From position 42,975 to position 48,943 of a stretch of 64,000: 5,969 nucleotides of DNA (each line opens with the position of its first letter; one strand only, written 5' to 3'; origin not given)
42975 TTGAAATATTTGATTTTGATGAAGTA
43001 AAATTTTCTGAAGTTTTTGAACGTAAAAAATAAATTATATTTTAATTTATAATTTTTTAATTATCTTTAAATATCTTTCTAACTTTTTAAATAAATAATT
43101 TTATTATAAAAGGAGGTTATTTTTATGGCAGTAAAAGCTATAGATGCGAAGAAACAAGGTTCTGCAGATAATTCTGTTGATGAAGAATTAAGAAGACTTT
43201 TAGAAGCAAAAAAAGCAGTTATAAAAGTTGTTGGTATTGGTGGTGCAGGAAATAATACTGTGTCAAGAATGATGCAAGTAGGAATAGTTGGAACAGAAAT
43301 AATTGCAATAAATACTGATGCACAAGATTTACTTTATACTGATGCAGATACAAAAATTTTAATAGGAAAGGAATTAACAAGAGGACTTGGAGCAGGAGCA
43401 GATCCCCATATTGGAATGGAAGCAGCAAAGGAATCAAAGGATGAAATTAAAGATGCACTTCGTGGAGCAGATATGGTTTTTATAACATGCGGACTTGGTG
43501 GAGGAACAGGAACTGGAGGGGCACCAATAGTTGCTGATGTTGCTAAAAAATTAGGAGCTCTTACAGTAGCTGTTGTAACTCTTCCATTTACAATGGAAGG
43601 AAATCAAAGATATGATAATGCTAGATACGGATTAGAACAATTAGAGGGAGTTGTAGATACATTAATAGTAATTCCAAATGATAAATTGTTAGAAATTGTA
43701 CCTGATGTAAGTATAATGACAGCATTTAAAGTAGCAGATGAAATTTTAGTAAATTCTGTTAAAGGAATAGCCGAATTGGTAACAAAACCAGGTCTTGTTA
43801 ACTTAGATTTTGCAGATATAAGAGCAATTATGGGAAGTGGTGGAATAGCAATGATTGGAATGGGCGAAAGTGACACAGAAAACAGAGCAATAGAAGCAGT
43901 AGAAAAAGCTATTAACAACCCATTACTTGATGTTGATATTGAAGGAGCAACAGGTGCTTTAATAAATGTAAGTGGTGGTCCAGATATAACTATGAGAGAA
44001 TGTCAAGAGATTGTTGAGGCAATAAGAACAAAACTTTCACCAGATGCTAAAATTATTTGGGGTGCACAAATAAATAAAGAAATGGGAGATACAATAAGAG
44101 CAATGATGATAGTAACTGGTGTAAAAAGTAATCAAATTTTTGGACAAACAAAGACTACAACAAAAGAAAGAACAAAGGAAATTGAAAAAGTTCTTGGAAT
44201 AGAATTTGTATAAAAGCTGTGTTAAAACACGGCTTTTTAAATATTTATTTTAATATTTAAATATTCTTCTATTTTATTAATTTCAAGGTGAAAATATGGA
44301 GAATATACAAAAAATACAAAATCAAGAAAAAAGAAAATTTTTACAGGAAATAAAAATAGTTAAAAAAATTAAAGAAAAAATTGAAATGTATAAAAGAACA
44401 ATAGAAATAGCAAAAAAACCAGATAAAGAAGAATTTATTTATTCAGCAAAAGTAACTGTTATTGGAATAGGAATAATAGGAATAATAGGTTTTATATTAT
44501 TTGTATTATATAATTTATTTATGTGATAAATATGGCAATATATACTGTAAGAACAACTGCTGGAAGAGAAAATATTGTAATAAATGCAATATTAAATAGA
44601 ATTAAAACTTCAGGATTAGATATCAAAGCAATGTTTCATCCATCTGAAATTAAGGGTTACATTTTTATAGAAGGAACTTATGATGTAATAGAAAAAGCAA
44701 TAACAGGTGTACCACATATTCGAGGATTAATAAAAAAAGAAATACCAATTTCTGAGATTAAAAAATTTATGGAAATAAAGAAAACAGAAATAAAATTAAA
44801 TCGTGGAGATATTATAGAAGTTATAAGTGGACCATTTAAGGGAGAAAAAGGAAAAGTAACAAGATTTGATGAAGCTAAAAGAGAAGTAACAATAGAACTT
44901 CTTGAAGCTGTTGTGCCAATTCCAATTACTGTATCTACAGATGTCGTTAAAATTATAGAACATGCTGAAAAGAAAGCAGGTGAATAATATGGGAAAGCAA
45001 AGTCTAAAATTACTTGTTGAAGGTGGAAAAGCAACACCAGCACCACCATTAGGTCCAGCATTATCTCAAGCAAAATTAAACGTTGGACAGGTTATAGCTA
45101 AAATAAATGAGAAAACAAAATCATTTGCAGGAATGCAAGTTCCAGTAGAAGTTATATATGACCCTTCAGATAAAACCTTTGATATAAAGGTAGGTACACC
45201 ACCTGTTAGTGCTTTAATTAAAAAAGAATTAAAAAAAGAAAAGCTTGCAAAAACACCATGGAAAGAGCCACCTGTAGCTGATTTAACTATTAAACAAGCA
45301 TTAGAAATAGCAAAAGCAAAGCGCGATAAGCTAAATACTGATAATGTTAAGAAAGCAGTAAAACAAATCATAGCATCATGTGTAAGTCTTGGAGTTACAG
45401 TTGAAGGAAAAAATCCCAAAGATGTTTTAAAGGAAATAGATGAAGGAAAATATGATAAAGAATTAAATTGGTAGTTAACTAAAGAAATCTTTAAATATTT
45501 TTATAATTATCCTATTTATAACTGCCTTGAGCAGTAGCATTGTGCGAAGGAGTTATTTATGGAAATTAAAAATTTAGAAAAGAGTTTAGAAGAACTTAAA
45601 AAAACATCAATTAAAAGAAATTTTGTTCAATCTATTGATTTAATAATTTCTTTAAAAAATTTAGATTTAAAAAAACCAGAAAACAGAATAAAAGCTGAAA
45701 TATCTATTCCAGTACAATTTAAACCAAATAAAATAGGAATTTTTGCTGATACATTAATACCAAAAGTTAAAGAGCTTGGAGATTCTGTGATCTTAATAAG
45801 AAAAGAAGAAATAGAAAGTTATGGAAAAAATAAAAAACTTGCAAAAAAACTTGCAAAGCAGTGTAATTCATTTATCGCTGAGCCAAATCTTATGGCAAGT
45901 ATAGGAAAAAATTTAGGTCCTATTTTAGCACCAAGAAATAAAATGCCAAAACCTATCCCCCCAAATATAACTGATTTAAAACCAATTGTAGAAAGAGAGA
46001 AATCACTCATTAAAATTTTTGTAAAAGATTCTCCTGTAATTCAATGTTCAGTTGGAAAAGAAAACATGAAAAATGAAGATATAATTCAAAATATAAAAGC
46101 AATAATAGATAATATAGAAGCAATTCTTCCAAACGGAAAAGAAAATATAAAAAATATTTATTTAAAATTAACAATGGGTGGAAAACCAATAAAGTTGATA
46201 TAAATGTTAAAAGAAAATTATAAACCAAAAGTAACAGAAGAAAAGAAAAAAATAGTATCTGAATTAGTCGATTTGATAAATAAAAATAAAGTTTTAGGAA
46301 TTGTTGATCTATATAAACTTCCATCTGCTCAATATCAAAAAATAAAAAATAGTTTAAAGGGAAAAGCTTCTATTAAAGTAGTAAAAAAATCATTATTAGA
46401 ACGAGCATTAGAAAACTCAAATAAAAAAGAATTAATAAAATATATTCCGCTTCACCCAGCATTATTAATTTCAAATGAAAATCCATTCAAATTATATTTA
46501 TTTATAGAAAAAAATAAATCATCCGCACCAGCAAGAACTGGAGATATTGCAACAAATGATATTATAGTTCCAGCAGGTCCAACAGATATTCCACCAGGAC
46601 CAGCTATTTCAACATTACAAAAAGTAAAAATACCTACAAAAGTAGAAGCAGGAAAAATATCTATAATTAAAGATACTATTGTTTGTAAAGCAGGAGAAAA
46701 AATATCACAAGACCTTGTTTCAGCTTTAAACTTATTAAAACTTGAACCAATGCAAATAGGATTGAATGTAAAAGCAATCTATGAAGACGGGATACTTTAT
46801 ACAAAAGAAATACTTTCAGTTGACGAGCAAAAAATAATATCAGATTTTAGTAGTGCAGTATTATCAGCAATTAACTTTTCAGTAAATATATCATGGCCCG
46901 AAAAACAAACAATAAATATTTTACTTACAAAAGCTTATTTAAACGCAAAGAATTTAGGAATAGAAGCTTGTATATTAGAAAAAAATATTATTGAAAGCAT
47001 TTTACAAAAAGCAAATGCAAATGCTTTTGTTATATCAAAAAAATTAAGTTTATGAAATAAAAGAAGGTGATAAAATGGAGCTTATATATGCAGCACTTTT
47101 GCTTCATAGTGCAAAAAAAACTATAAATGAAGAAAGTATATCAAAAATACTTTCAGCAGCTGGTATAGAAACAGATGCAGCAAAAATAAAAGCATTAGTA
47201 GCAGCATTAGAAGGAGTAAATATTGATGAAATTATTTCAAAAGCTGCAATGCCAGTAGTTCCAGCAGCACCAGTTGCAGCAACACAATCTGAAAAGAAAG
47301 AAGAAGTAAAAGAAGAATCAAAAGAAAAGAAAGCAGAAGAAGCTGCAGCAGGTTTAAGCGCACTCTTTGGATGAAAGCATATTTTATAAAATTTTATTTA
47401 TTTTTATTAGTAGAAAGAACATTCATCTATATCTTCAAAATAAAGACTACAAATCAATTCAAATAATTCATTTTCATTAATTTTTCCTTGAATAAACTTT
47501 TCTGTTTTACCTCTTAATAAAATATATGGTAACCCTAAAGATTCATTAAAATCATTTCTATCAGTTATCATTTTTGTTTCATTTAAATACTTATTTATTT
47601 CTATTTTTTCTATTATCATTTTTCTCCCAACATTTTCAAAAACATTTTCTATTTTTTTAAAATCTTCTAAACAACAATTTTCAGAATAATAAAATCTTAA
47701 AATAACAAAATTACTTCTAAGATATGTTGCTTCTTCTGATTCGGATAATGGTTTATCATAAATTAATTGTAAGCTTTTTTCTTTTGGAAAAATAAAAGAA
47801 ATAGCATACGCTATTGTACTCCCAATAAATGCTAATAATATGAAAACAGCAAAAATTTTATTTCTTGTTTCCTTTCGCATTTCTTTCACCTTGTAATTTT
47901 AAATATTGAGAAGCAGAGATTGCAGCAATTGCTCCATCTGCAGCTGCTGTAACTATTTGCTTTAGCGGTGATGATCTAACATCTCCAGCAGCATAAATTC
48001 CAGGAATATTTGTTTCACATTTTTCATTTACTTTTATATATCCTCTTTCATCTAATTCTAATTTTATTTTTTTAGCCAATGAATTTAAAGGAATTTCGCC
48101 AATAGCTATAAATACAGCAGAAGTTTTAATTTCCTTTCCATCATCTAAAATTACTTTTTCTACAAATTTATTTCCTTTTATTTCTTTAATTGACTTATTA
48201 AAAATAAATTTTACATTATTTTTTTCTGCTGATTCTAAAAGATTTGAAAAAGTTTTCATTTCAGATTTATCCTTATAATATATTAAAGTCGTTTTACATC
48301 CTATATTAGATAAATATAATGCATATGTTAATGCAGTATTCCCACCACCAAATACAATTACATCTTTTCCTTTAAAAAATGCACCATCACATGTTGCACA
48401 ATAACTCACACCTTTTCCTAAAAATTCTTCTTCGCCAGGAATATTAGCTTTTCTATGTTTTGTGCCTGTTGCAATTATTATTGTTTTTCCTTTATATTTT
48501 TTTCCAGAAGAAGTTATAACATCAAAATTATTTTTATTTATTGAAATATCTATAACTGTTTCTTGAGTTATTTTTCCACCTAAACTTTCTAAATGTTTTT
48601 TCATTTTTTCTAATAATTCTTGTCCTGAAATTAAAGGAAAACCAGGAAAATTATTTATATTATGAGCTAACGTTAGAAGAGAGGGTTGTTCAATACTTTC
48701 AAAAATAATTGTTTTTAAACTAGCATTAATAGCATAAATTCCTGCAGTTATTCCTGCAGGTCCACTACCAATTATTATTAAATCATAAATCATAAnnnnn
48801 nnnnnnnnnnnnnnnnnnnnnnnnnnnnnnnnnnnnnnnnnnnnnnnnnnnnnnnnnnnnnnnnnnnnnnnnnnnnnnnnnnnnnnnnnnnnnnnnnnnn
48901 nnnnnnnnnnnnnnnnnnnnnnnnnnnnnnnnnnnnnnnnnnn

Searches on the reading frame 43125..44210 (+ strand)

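Call 73: search_protein_families(library=pfam, proteins=[window:43125-44210:+], max_evalue=0.00001)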
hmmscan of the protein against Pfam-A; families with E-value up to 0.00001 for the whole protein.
window:43125-44210:+ (362 aa): 2 families
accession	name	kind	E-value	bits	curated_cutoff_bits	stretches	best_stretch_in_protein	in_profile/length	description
PF00091.31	Tubulin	-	4.7e-49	167.7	33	1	33-192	2-189/190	Tubulin/FtsZ family, GTPase domain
PF12327.13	FtsZ_C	-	4.5e-36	123.5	27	1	240-334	1-95/95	FtsZ family, C-terminal domain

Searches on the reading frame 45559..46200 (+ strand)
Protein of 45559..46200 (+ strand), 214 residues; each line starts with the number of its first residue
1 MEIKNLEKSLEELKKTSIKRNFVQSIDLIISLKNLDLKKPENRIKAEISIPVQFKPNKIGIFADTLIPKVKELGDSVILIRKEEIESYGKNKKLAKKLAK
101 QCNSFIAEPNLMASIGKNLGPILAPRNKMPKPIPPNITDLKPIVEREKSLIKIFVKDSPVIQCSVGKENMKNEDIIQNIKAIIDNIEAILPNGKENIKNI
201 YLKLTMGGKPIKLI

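Call 73: search_protein_families(library=pfam, proteins=[window:45559-46200:+], max_evalue=0.00001)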
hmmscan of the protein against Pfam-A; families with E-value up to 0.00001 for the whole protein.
window:45559-46200:+ (214 aa): 1 family
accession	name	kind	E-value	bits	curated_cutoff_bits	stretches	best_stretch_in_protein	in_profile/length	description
PF00687.26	Ribosomal_L1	-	6.9e-40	137.2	32.2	1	13-207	1-197/198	Ribosomal protein L1p/L10e family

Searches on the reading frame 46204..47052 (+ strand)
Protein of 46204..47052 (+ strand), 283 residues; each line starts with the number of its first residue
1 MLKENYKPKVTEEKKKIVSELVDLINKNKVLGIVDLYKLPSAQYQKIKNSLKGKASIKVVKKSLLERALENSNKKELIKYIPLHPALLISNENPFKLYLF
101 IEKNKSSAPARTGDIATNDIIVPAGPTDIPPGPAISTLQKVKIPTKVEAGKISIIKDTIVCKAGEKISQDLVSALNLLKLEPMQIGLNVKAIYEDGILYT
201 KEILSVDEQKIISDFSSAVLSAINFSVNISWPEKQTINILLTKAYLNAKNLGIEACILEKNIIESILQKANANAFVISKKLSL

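Call 73: search_protein_families(library=pfam, proteins=[window:46204-47052:+], max_evalue=0.00001)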
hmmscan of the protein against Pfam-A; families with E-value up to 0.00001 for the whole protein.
window:46204-47052:+ (283 aa): 2 families
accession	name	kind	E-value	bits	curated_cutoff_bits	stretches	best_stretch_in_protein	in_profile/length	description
PF17777.6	RL10P_insert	-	6.2e-21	74.5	29.1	1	110-179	1-70/71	Insertion domain in 60S ribosomal protein L10P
PF00466.25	Ribosomal_L10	-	4.2e-19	68.9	22.8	1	11-104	3-98/100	Ribosomal protein L10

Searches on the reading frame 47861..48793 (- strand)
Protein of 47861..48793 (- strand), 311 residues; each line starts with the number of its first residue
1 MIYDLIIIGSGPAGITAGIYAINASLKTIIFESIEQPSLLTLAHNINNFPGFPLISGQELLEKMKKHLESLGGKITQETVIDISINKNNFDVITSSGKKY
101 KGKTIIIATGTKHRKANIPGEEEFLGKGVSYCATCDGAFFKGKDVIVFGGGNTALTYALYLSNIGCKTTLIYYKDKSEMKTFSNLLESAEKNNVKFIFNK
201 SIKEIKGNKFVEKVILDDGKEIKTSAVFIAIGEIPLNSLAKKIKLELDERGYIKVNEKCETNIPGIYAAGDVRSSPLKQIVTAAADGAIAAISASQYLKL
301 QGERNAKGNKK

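Call 73: search_protein_families(library=pfam, proteins=[window:47861-48793:-], max_evalue=0.00001)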
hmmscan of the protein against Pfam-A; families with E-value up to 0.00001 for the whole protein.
window:47861-48793:- (311 aa): 8 families
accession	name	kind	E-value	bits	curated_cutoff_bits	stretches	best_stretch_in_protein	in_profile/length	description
PF07992.20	Pyr_redox_2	-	1.7e-56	192.2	26.1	1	3-287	1-291/291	Pyridine nucleotide-disulphide oxidoreductase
PF13738.12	Pyr_redox_3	-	5.3e-29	101.9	30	1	57-270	80-305/305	Pyridine nucleotide-disulphide oxidoreductase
PF00070.33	Pyr_redox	-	1.8e-12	48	22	1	145-218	2-81/82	Pyridine nucleotide-disulphide oxidoreductase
PF03486.20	HI0933_like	-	7.3e-12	45.7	50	0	4-36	2-34/244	HI0933-like protein Rossmann domain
PF01134.28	GIDA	-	9e-12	45.2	22.1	0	62-117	99-156/391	Glucose inhibited division protein A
PF01266.30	DAO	-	3.9e-09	36.9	27.9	0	57-112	148-205/353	FAD dependent oxidoreductase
PF00890.30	FAD_binding_2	-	9.8e-09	35.3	20.4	0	4-36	1-33/414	FAD binding domain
PF01946.23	Thi4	-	7e-06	25.9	26.2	0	3-33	18-49/235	Thi4 family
